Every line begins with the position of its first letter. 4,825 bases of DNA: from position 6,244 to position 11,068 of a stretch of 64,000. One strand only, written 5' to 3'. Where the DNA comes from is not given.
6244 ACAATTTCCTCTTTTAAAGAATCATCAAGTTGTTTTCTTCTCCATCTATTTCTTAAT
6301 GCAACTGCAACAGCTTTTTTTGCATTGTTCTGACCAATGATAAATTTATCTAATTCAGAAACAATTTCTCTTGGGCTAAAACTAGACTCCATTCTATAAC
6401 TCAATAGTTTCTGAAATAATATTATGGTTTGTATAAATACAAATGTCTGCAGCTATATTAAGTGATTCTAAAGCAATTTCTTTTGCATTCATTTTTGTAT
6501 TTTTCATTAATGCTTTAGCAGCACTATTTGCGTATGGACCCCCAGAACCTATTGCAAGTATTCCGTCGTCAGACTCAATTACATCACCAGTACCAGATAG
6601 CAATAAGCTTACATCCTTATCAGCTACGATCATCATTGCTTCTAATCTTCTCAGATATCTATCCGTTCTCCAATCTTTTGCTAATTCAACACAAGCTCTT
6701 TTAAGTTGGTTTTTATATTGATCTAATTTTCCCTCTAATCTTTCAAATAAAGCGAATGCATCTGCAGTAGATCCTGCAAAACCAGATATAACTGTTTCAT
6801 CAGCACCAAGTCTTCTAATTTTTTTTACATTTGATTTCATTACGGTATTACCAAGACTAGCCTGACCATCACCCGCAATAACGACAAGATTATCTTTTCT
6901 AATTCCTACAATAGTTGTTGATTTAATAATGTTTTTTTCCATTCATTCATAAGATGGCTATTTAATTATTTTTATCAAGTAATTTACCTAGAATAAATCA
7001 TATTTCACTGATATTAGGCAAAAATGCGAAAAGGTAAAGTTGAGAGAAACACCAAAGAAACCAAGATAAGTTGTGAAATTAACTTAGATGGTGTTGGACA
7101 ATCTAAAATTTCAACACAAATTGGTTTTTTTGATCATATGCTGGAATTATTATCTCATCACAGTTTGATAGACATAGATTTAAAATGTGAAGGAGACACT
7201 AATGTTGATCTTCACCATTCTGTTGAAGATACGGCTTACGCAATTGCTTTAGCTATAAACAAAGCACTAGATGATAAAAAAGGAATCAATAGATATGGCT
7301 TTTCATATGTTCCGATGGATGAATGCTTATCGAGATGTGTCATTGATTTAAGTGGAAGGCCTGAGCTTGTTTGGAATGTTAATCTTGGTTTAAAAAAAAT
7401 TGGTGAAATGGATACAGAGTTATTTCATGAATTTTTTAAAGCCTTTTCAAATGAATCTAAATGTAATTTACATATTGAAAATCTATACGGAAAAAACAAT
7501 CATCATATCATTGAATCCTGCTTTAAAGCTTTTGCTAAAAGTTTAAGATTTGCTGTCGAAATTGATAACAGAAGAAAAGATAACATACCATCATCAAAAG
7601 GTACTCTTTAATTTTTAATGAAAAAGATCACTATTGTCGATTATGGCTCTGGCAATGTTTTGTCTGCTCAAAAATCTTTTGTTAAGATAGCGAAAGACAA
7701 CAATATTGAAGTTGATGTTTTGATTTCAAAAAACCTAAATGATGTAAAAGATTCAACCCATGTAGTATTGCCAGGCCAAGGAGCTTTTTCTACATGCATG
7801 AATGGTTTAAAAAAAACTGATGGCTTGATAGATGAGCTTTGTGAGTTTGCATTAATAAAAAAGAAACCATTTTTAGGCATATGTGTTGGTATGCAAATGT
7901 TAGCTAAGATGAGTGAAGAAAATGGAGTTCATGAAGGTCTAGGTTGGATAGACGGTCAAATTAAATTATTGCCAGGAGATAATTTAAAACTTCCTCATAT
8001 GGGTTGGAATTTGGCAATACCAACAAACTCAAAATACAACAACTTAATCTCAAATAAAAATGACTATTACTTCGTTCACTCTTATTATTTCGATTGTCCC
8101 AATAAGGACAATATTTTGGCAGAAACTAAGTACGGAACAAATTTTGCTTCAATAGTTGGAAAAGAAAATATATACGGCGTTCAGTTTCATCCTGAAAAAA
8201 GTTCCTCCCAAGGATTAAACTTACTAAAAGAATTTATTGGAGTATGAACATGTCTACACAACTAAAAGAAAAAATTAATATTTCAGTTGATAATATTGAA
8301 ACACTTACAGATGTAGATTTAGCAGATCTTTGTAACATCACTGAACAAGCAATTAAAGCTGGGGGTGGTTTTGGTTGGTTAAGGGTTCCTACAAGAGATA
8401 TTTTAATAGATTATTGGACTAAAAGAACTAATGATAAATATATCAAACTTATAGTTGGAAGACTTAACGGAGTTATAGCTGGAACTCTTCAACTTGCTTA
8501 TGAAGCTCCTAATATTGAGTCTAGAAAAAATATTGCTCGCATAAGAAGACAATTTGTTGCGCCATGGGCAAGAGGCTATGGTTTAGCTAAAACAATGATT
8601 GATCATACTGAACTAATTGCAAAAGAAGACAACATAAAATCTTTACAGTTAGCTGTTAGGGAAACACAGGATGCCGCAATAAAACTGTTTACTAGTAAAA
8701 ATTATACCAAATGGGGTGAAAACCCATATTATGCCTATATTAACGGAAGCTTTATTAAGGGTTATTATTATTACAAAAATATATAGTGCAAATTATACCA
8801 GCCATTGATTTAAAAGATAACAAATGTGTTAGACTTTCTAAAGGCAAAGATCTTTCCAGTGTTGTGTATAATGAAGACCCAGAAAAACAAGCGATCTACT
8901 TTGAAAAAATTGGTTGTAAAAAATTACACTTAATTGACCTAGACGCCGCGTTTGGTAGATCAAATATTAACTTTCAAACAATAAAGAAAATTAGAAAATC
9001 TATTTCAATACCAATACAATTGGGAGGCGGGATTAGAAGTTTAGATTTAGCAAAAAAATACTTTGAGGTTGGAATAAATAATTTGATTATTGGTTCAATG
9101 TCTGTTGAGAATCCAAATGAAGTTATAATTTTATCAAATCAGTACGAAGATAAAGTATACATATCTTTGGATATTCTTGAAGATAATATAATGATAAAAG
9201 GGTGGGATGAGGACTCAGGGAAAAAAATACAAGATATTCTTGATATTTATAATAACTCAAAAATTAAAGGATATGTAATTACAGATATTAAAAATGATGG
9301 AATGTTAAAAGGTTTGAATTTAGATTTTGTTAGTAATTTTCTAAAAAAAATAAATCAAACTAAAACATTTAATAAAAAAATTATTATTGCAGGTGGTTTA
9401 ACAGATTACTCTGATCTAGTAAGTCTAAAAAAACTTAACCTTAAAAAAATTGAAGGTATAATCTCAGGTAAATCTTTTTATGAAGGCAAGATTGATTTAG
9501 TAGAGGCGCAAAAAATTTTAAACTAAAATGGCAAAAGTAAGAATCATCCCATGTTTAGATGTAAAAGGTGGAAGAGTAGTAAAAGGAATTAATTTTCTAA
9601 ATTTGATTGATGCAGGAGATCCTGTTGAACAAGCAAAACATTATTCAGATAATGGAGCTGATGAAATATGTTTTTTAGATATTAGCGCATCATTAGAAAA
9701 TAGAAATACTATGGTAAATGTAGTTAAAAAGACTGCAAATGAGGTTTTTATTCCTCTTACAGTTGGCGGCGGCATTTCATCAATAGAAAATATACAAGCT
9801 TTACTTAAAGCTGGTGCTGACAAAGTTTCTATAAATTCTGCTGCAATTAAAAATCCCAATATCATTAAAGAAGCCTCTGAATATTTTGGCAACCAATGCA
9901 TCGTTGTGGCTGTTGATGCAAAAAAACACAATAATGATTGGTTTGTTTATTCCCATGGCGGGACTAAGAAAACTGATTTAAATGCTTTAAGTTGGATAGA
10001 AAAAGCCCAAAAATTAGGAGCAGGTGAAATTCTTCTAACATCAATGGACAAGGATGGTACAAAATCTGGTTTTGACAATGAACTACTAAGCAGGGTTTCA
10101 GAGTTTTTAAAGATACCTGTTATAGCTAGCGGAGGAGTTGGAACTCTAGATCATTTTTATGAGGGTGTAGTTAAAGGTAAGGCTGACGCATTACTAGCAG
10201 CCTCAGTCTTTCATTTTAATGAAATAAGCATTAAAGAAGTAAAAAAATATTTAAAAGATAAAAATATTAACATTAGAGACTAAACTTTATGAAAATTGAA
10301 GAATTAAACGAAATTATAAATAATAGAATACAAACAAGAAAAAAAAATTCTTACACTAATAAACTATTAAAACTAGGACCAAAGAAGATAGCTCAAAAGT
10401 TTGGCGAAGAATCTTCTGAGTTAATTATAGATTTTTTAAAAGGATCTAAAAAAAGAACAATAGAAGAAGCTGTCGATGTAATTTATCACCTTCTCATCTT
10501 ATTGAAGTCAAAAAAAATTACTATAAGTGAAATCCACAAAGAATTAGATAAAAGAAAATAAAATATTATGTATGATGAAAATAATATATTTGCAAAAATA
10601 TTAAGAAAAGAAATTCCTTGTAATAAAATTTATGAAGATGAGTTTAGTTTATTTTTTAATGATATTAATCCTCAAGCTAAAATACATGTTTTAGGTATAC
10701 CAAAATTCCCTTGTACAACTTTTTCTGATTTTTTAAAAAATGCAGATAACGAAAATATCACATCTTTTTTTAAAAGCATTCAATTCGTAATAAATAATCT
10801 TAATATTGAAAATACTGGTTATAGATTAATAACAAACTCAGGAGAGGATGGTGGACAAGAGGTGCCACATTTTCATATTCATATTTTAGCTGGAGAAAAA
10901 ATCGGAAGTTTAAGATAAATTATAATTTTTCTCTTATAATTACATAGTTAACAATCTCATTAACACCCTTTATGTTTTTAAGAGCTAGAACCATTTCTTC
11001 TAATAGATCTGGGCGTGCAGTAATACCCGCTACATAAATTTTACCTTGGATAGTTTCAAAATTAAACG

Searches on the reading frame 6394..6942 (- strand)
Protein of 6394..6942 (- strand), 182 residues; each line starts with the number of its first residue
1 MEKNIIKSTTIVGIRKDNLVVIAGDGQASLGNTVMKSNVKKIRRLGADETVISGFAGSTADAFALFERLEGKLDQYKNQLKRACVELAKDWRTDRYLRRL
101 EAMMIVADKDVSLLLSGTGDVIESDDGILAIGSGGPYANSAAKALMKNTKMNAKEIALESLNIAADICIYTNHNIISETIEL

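Call 70: search_protein_families(library=pfam, proteins=[window:6394-6942:-], max_evalue=0.0001)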
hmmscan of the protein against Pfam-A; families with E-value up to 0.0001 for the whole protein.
window:6394-6942:- (182 aa): 1 family
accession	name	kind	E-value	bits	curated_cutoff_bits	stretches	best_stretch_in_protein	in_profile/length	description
PF00227.31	Proteasome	-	3.6e-27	95.7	22.4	1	7-177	3-186/189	Proteasome subunit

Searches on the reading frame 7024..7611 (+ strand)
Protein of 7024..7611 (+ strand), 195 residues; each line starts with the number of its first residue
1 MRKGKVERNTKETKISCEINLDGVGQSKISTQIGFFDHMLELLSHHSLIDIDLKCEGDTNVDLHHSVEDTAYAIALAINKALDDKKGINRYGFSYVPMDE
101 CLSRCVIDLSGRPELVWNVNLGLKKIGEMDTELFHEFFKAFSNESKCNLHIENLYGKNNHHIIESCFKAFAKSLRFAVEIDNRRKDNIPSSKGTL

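Call 70: search_protein_families(library=pfam, proteins=[window:7024-7611:+], max_evalue=0.0001)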
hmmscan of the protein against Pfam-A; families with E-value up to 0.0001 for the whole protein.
window:7024-7611:+ (195 aa): 1 family
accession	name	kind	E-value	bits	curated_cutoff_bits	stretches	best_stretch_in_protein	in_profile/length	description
PF00475.24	IGPD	-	1.9e-61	206.9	27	1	31-174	1-144/144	Imidazoleglycerol-phosphate dehydratase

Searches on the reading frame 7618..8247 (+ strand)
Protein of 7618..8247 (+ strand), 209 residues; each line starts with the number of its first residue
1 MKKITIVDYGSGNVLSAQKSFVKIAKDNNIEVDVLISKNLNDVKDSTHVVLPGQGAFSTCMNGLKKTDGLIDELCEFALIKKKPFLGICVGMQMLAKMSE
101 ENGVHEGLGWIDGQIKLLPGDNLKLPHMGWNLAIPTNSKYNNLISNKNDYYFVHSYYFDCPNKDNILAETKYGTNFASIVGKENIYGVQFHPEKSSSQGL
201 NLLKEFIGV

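Call 70: search_protein_families(library=pfam, proteins=[window:7618-8247:+], max_evalue=0.0001)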
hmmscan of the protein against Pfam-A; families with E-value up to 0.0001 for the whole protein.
window:7618-8247:+ (209 aa): 2 families
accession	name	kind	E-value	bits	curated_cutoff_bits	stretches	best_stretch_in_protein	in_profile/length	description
PF00117.34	GATase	-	2.4e-20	73.4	22.8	1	30-206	22-186/190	Glutamine amidotransferase class-I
PF01174.25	SNO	-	1e-08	35.7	27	1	33-105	21-91/188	SNO glutamine amidotransferase family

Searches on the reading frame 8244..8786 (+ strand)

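Call 71: search_protein_families(library=pfam, proteins=[window:8244-8786:+], max_evalue=0.0001)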
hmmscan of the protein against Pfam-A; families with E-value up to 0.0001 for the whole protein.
window:8244-8786:+ (180 aa): 1 family
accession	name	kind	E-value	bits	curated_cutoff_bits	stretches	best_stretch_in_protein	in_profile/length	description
PF00583.31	Acetyltransf_1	-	8e-10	39.4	20.7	1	59-149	27-111/116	Acetyltransferase (GNAT) family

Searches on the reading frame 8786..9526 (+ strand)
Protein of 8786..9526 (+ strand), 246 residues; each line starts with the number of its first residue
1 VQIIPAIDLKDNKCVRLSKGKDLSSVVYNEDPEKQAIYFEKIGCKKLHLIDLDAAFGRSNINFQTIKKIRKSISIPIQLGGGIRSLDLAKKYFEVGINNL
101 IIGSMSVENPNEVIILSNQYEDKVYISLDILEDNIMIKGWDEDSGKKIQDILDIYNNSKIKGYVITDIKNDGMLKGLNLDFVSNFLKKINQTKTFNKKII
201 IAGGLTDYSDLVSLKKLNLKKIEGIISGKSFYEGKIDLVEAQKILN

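Call 71: search_protein_families(library=pfam, proteins=[window:8786-9526:+], max_evalue=0.0001)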
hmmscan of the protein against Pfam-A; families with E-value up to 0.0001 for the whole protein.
window:8786-9526:+ (246 aa): 1 family
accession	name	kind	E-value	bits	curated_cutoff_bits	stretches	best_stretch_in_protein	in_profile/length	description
PF00977.27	His_biosynth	-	1.5e-59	201.6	23.6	1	2-237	1-228/228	Histidine biosynthesis protein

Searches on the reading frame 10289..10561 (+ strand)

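Call 71: search_protein_families(library=pfam, proteins=[window:10289-10561:+], max_evalue=0.0001)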
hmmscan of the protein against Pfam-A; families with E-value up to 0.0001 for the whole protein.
window:10289-10561:+ (90 aa): 1 family
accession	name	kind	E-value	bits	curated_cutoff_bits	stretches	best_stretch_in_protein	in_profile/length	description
PF01503.22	PRA-PH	-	1.4e-18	67.5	21.3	1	4-89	2-85/86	Phosphoribosyl-ATP pyrophosphohydrolase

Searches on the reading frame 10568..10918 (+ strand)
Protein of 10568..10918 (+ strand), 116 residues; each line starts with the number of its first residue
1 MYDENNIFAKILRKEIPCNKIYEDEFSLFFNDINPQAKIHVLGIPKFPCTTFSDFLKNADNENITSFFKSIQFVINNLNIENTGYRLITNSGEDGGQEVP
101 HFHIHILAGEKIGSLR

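Call 71: search_protein_families(library=pfam, proteins=[window:10568-10918:+], max_evalue=0.0001)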
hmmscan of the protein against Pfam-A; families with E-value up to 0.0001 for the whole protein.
window:10568-10918:+ (116 aa): 2 families
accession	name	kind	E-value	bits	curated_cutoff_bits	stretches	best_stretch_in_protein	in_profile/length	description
PF01230.28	HIT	-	5.3e-21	75.5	21.5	1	13-111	1-97/98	HIT domain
PF11969.13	DcpS_C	-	1.4e-15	58.2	24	1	6-108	2-101/114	Scavenger mRNA decapping enzyme C-term binding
